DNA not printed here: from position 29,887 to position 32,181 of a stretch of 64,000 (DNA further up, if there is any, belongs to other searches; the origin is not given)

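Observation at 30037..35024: etfB-etfA flanked by two different HdrD-type partners: a soluble FeS/CCG protein and a membrane NarI-HdrD fusion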

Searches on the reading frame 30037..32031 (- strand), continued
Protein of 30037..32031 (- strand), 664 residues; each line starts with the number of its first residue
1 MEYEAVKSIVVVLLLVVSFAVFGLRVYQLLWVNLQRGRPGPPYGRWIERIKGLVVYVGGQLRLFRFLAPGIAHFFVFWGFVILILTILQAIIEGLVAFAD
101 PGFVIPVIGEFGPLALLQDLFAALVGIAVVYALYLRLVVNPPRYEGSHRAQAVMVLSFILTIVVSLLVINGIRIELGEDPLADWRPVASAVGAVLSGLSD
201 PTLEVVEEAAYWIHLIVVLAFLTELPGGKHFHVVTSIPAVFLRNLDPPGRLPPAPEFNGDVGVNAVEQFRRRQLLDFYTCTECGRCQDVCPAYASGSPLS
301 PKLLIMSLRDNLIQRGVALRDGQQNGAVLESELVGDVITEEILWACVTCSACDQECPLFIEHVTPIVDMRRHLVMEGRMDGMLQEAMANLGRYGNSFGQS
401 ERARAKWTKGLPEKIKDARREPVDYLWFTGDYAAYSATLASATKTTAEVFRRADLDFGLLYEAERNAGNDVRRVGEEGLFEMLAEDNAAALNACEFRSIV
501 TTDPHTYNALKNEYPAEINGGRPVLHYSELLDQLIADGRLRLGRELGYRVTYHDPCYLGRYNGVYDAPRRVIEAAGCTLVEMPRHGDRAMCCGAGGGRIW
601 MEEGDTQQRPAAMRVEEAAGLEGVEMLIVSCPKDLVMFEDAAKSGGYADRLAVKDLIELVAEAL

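Call 34: find_encoding_contigs(protein=P0003, flank=10000, max_places=1)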
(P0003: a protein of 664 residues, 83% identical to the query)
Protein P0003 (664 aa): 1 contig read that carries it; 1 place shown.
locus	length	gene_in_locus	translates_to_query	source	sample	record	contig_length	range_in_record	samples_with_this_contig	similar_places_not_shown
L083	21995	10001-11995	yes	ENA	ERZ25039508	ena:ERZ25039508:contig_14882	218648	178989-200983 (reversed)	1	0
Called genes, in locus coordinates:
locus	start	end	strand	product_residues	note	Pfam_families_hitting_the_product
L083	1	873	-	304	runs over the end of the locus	PF01795:Methyltransf_5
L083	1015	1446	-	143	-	PF02381:MraZ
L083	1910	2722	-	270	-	PF02754:CCG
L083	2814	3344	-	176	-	PF13237:Fer4_10 (weak), PF13183:Fer4_8, PF13187:Fer4_9 (weak), PF13534:Fer4_17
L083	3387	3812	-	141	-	PF00072:Response_reg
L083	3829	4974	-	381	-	PF00072:Response_reg, PF00512:HisKA, PF02518:HATPase_c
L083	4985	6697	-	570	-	PF00027:cNMP_binding, PF00512:HisKA, PF02518:HATPase_c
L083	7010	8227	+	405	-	PF13484:Fer4_16 (faint), PF13183:Fer4_8, PF13187:Fer4_9, PF13237:Fer4_10 (weak), PF13534:Fer4_17, PF02754:CCG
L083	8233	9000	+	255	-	PF01012:ETF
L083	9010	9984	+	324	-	PF01012:ETF, PF00766:ETF_alpha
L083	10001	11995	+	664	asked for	PF13534:Fer4_17 (faint), PF12797:Fer4_2 (faint), PF13183:Fer4_8 (weak), PF13187:Fer4_9, PF13237:Fer4_10, PF02754:CCG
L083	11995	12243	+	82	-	-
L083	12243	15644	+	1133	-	PF01266:DAO (weak), PF07992:Pyr_redox_2 (weak), PF12831:FAD_oxidored, PF13450:NAD_binding_8 (weak), PF14691:Fer4_20, PF07992:Pyr_redox_2, PF13450:NAD_binding_8, PF12838:Fer4_7, +15 more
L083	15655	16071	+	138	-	PF02662:FlpD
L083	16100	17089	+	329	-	PF01058:Oxidored_q6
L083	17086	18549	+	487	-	PF27537:HoxH, PF00374:NiFeSe_Hases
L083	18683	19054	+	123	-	PF01750:HycI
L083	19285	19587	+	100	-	-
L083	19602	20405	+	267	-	PF01026:TatD_DNase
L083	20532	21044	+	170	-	PF00582:Usp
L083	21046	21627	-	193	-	PF01844:HNH, PF14279:HNH_5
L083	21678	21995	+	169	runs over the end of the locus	PF00239:Resolvase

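Call 50: search_protein_families(library=pfam, proteins=[L059:1967-2524:+, L059:2560-2928:+, L059:2928-3662:+, L059:3619-4881:+, L059:4868-5932:+, L059:5929-6708:+, L059:11814-12326:+, L059:12323-12607:+, L059:12949-13491:+, L059:13442-14575:+], max_evalue=0.0001)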
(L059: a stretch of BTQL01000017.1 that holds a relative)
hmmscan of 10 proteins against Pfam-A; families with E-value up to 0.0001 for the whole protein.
L059:1967-2524:+ (185 aa): 2 families
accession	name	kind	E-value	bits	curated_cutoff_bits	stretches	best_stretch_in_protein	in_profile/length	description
PF13686.11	DrsE_2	-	9.5e-37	126.8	25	1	26-184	2-156/156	DsrE/DsrF/DrsH-like family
PF02635.20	DsrE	-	6.8e-07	29.9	22.7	1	120-180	51-111/116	DsrE/DsrF-like family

L059:2560-2928:+ (122 aa): 2 families
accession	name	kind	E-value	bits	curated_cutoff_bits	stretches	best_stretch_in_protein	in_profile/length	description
PF13686.11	DrsE_2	-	1.9e-18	67.3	25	2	8-56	6-52/156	DsrE/DsrF/DrsH-like family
PF02635.20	DsrE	-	1.7e-16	60.9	22.7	1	7-122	3-116/116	DsrE/DsrF-like family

L059:2928-3662:+ (244 aa): 3 families
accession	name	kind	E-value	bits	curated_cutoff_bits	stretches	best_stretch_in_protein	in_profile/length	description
PF13183.11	Fer4_8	-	2.3e-08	34.9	27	1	49-108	3-66/68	4Fe-4S dicluster domain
PF13534.11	Fer4_17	-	5.4e-06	27.3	22.2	1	51-108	2-58/61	4Fe-4S dicluster domain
PF13187.11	Fer4_9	-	5.2e-05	23.6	27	0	51-108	2-49/52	4Fe-4S dicluster domain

L059:3619-4881:+ (420 aa): 1 family
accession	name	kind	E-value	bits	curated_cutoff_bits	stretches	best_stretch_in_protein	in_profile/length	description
PF02754.22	CCG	-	2.5e-07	31.1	20.6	1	238-335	3-85/85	Cysteine-rich domain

L059:4868-5932:+ (354 aa): 11 families
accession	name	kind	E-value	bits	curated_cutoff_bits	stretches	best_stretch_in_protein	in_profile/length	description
PF07992.20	Pyr_redox_2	-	1.2e-26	94.2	26.1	2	7-129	2-123/291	Pyridine nucleotide-disulphide oxidoreductase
PF13738.12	Pyr_redox_3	-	6.5e-11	42.5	30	0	62-120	82-136/305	Pyridine nucleotide-disulphide oxidoreductase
PF12831.13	FAD_oxidored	-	1.8e-08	34.6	27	1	8-72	2-70/416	FAD dependent oxidoreductase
PF00070.33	Pyr_redox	-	3.8e-08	34.2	22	1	7-39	1-33/82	Pyridine nucleotide-disulphide oxidoreductase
PF01266.30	DAO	-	1.4e-07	31.8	27.9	0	7-42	1-37/353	FAD dependent oxidoreductase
PF03486.20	HI0933_like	-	7.7e-07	29.2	50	0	7-40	2-35/244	HI0933-like protein Rossmann domain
PF13454.12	NAD_binding_9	-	9.4e-07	29.4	21.8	0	9-63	1-58/155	FAD-NAD(P)-binding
PF13450.12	NAD_binding_8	-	1.3e-06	29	21.9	1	10-42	1-33/68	NAD(P)-binding Rossmann-like domain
PF01134.28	GIDA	-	1.3e-06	28.2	22.1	1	8-71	2-60/391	Glucose inhibited division protein A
PF00890.30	FAD_binding_2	-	4.4e-06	26.6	20.4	1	8-50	2-41/414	FAD binding domain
PF01262.27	AlaDh_PNT_C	-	2.5e-05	24.2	23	1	7-38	30-61/214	Alanine dehydrogenase/PNT, C-terminal domain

L059:5929-6708:+ (259 aa): 0 families

L059:11814-12326:+ (170 aa): 2 families
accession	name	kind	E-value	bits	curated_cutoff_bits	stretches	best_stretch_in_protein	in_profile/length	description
PF12802.13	MarR_2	-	7.4e-06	26.5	27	1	89-139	5-56/61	MarR family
PF12840.13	HTH_20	-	1.9e-05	25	27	0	87-134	2-49/51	Helix-turn-helix domain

L059:12323-12607:+ (94 aa): 1 family
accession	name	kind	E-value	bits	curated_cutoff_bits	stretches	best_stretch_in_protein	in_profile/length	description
PF05605.18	zf-Di19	-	1.7e-05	25.4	27.5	0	2-26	4-28/54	Drought induced 19 protein (Di19), zinc-binding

L059:12949-13491:+ (180 aa): 1 family
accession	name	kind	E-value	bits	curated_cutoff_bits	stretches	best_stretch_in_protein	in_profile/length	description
PF01597.25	GCV_H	-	2.2e-28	99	22.2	1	49-163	5-118/122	Glycine cleavage H-protein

L059:13442-14575:+ (377 aa): 2 families
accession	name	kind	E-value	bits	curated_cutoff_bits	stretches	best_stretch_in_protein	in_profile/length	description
PF21948.1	LplA-B_cat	-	2.8e-36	125.8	27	1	50-234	17-198/200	Lipoyl protein ligase A/B catalytic domain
PF10437.14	Lip_prot_lig_C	-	1.2e-06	28.8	24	1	296-354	12-68/85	Bacterial lipoate protein ligase C-terminus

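Call 65: search_protein_families(library=pfam, proteins=[L007:5968-6990:+, L026:3734-6850:+, L026:2024-3661:+, L026:11976-14021:+, L026:17067-17570:+, L026:17590-18051:+, L036:4239-5753:+, L036:5797-6351:+, L036:17836-18258:+], max_evalue=0.0001)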
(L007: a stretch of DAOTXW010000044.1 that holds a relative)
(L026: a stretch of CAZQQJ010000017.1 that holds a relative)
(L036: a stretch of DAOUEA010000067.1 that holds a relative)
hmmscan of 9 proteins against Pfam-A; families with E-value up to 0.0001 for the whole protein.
L007:5968-6990:+ (341 aa): 3 families
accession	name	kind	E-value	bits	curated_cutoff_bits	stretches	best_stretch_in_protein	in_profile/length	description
PF25583.1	WCX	-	5.9e-12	46.2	23.9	1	240-312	4-72/76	WCX domain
PF13280.12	WYL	-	9.2e-10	38.8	21.8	1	140-208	3-69/70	WYL domain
PF08279.18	HTH_11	-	6.1e-09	36.1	25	1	10-49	1-40/55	HTH domain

L026:3734-6850:+ (1038 aa): 9 families
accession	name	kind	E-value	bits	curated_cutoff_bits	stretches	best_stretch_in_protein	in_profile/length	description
PF13191.12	AAA_16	-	2.9e-26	93.4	32.6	1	297-475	1-167/167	AAA ATPase domain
PF13424.12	TPR_12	-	8.4e-20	71.2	30.1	3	911-972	9-72/77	Tetratricopeptide repeat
PF03704.23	BTAD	-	1.3e-14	55.2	22.1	1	132-272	14-145/146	Bacterial transcriptional activator domain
PF13374.12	TPR_10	-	1.3e-09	38.2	27.5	0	947-978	4-35/42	Tetratricopeptide repeat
PF17874.7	TPR_MalT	-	7.9e-09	35.7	45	1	872-1034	8-170/336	MalT-like TPR region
PF00515.34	TPR_1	-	8.5e-08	32.1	27.8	0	825-853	1-29/34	Tetratricopeptide repeat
PF07719.23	TPR_2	-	9.6e-08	32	27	0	947-975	3-31/34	Tetratricopeptide repeat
PF13401.12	AAA_22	-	6.3e-06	27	27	1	321-480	6-126/130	AAA domain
PF13181.12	TPR_8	-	1.4e-05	25.3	25.7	0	990-1017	6-33/34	Tetratricopeptide repeat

L026:2024-3661:+ (545 aa): 2 families
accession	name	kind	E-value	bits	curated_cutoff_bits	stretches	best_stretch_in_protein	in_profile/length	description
PF00206.25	Lyase_1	-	1.8e-92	310.5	27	1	89-419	2-312/312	Lyase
PF10415.14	FumaraseC_C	-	2.2e-24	86.1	32.5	1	485-538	1-54/54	Fumarase C C-terminus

L026:11976-14021:+ (681 aa): 18 families
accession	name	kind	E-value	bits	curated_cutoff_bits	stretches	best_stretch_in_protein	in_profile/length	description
PF00037.32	Fer4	-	1.9e-15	56.4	21.1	2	629-650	3-24/24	4Fe-4S binding domain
PF07992.20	Pyr_redox_2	-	1.4e-13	51.3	26.1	1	156-252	2-85/291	Pyridine nucleotide-disulphide oxidoreductase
PF13237.11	Fer4_10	-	4.9e-12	46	25.5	1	598-645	4-53/53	4Fe-4S dicluster domain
PF12838.12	Fer4_7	-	4e-11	43.6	27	1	602-648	1-52/52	4Fe-4S dicluster domain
PF13484.11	Fer4_16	-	7.3e-10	39.9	30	0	634-652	2-20/66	4Fe-4S double cluster binding domain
PF13450.12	NAD_binding_8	-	1.6e-09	38.3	21.9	1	159-211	1-53/68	NAD(P)-binding Rossmann-like domain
PF12837.12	Fer4_6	-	9.1e-09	35.3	25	0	628-649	3-24/24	4Fe-4S binding domain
PF12831.13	FAD_oxidored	-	1.1e-08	35.2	27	1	157-194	2-39/416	FAD dependent oxidoreductase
PF25160.1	LdpA_Fe-S-bd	-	1.1e-08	35.1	27.6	1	607-650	7-44/49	LdpA Fe-S cluster-binding domain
PF14697.11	Fer4_21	-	2.7e-08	34.3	35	1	596-649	1-57/59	4Fe-4S dicluster domain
PF12797.12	Fer4_2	-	3.5e-08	33.3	24.5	0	250-268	3-21/22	4Fe-4S binding domain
PF01266.30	DAO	-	6.7e-08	32.9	27.9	1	157-191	2-36/353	FAD dependent oxidoreductase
PF00890.30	FAD_binding_2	-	8.7e-08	32.2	20.4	1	157-194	2-39/414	FAD binding domain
PF13187.11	Fer4_9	-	3.2e-07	30.7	27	1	602-649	1-52/52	4Fe-4S dicluster domain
PF13183.11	Fer4_8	-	1.5e-06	29.1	27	0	634-664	5-35/68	4Fe-4S dicluster domain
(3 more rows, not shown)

L026:17067-17570:+ (167 aa): 1 family
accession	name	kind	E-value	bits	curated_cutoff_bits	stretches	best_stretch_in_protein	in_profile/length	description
PF00027.35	cNMP_binding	-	6.4e-17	61.7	27.5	1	39-131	3-89/89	Cyclic nucleotide-binding domain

L026:17590-18051:+ (153 aa): 1 family
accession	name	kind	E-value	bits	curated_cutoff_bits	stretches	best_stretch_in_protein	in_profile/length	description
PF00027.35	cNMP_binding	-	1e-14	54.7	27.5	1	32-124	3-89/89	Cyclic nucleotide-binding domain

L036:4239-5753:+ (504 aa): 3 families
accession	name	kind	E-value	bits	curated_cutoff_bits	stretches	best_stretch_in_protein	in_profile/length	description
PF01546.33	Peptidase_M20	-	3.7e-21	76.4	24.6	1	112-499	1-204/206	Peptidase family M20/M25/M40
PF07687.19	M20_dimer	-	6.3e-13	49.1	21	1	239-396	1-102/107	Peptidase dimerisation domain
PF04389.22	Peptidase_M28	-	5.1e-05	23.5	21.3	0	97-218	2-88/193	Peptidase family M28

L036:5797-6351:+ (184 aa): 0 families

L036:17836-18258:+ (140 aa): 2 families
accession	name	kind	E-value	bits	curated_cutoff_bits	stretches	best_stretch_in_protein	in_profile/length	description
PF01842.31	ACT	-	1.6e-05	25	27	0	7-40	5-38/66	ACT domain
PF13291.12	ACT_4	-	5.7e-05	24.2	27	0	70-115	8-54/80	ACT domain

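Call 66: predict_structure(alignment_id=A1)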
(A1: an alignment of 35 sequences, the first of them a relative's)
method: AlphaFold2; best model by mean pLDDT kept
length: 405 residues; sequences in the alignment: 35
mean_pLDDT: 67.8   pTM: 0.67
mean pLDDT of the five models: 67.8, 67.6, 64.8, 64.6, 64.5
residues with pLDDT >= 90: 133; 70-90: 90; 50-70: 27; < 50: 155
segments of 3 or more residues with pLDDT < 50: 1-25, 27-133, 208-212, 329-345
pLDDT, mean of each block of 10 residues (from residue 1): 33 41 43 41 32 34 38 31 28 30 41 43 38 64 90 94 83 89 96 88 55 63 89 91 85 91 97 96 89 79 96 91 58 36 59 93 91 84 93 97 70
secondary structure, 60 per line:
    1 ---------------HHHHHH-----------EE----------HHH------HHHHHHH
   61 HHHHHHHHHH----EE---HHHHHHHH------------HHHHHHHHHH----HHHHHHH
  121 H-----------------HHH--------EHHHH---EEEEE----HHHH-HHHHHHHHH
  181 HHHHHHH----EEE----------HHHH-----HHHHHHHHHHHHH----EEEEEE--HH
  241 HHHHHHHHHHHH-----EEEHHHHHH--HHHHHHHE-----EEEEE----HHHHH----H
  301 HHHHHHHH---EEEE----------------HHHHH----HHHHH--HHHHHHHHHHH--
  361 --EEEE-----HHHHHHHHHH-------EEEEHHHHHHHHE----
elements in order: H16-21 H54-70 H80-87 H100-109 H114-121 H151-154 E158-162 H167-170 H172-187 E192-194 H205-208 H214-226 E231-236 H239-252 E258-260 H261-266 H269-275 E282-286 H291-295 H300-308 E312-315 H332-336 H341-345 H348-358 E363-366 H372-381 E389-392 H393-400

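Call 68: fold_search(model_id=the predicted structure, library=pdb)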
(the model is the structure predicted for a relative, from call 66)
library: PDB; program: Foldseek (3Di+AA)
matches with E <= 10: 808; with E <= 0.001: 29
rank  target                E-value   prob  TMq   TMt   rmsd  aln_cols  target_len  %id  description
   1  9ojn                  1.3e-17  1.00  0.56  0.32   9.5       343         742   31  Structure of Mycobacterium smegmatis EtfD (released 2025-05-21)
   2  9a6l_A                5.8e-09  1.00  0.46  0.74   4.3       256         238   18  Integrative model of LUTA-LUTB by crosslinking MS and deep learning (released 2024-09-18)
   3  8rwn_B                6.5e-09  1.00  0.44  0.61   5.5       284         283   17  CryoEM structure of the Hdr(ABC)2 subunits of the Elp-Hdr complex of Methanothermobacter marburgensis (released 2025-05-14)
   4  8rvy_b                3.3e-08  1.00  0.45  0.61   5.3       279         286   16  CryoEM structure of the Elp-Hdr complex of Methanothermobacter marburgensis state 1 (composite structure) (released 2025-05-14)
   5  8rvy_B                1.0e-07  1.00  0.45  0.62   5.3       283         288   18  CryoEM structure of the Elp-Hdr complex of Methanothermobacter marburgensis state 1 (composite structure) (released 2025-05-14)
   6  8rvu_B                1.3e-07  1.00  0.45  0.62   5.4       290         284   17  CryoEM structure of the Elp-Hdr complex of Methanothermobacter marburgensis state 2 (composite structure) (released 2025-05-14)
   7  5odc_B                1.9e-07  1.00  0.45  0.61   4.9       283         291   16  Heterodisulfide reductase / [NiFe]-hydrogenase complex from Methanothermococcus thermolithotrophicus at 2.3 A resoluti (released 2017-08-30)
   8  7bkb_B                2.5e-06  1.00  0.44  0.58   5.1       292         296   17  Formate dehydrogenase - heterodisulfide reductase - formylmethanofuran dehydrogenase complex from Methanospirillum hun (released 2021-09-29)
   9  1jfl_A                3.0e-05  1.00  0.27  0.40   9.0       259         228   12  CRYSTAL STRUCTURE DETERMINATION OF ASPARTATE RACEMASE FROM AN ARCHAEA (released 2002-06-05)
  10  3ojc_A                9.2e-05  1.00  0.28  0.41   8.6       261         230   13  Crystal structure of a putative Asp/Glu Racemase from Yersinia pestis (released 2010-09-15)
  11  2dwu_B                1.1e-04  1.00  0.27  0.37   9.1       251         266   14  Crystal Structure of Glutamate Racemase Isoform RacE1 from Bacillus anthracis (released 2007-06-19)
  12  1zuw_B                1.4e-04  1.00  0.28  0.39   8.5       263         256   13  Crystal structure of B.subtilis glutamate racemase (RacE) with D-Glu (released 2005-12-06)
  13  5evc_A                1.5e-04  1.00  0.28  0.41   9.1       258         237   11  Crystal structure of putative aspartate racemase from Salmonella Typhimurium complexed with sulfate and potassium (released 2015-12-02)
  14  5evc_B                2.4e-04  1.00  0.29  0.43   7.6       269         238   10  Crystal structure of putative aspartate racemase from Salmonella Typhimurium complexed with sulfate and potassium (released 2015-12-02)
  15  3s81_C                2.4e-04  1.00  0.28  0.40   9.1       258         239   13  Crystal Structure of Putative Aspartate Racemase from Salmonella Typhimurium (released 2011-06-15)
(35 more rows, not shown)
